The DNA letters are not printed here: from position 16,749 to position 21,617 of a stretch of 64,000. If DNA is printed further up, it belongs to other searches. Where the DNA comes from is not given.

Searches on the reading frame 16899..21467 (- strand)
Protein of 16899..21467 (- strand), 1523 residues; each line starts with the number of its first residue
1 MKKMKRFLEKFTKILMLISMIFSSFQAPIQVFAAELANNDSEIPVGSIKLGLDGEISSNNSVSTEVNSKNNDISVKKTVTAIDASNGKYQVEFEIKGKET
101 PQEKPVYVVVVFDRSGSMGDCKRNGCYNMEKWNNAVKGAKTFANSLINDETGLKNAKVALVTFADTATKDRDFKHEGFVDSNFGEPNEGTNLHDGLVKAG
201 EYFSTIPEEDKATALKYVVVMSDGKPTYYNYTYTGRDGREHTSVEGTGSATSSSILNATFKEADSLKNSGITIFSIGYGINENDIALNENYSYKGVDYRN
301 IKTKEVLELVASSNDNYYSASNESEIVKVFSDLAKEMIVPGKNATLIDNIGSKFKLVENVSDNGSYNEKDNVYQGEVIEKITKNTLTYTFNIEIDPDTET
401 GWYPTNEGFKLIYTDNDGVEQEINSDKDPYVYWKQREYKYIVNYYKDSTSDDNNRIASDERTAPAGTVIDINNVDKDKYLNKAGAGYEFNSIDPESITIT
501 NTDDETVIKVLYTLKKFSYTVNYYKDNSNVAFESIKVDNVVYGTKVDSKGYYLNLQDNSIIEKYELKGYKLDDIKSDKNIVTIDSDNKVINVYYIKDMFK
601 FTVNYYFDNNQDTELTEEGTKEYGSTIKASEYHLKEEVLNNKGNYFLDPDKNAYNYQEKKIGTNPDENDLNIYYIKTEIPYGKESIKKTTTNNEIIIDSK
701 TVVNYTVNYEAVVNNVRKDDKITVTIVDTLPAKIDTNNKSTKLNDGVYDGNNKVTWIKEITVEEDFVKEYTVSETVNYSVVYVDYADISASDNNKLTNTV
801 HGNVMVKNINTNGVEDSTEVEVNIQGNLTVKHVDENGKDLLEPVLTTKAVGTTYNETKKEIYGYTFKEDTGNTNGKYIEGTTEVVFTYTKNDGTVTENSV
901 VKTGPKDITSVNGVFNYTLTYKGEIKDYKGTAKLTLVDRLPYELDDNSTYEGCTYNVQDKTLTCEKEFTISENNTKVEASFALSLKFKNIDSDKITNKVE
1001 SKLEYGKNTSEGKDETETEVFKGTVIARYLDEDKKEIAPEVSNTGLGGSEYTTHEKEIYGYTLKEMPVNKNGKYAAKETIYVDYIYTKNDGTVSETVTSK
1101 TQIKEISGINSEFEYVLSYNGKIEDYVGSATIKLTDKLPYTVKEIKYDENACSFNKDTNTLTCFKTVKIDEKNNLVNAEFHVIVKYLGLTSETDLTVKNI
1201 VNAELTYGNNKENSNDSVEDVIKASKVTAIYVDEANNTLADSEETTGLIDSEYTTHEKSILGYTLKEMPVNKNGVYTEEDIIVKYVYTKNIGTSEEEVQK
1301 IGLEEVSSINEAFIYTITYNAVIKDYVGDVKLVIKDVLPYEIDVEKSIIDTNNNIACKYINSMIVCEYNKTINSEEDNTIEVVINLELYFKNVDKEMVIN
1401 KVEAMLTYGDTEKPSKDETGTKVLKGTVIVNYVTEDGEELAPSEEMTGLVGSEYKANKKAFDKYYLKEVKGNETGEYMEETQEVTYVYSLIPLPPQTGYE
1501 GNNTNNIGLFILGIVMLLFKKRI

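Call 23: search_protein_families(library=ncbifam, proteins=[window:16899-21467:-], max_evalue=0.01)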
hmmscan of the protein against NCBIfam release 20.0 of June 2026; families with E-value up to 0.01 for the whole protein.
window:16899-21467:- (1523 aa): 1 family
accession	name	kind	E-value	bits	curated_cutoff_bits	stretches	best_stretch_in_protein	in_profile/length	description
NF033187.0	internalin_J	exception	6.8e-22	77.6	1700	2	1227-1345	653-764/846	class 1 internalin InlJ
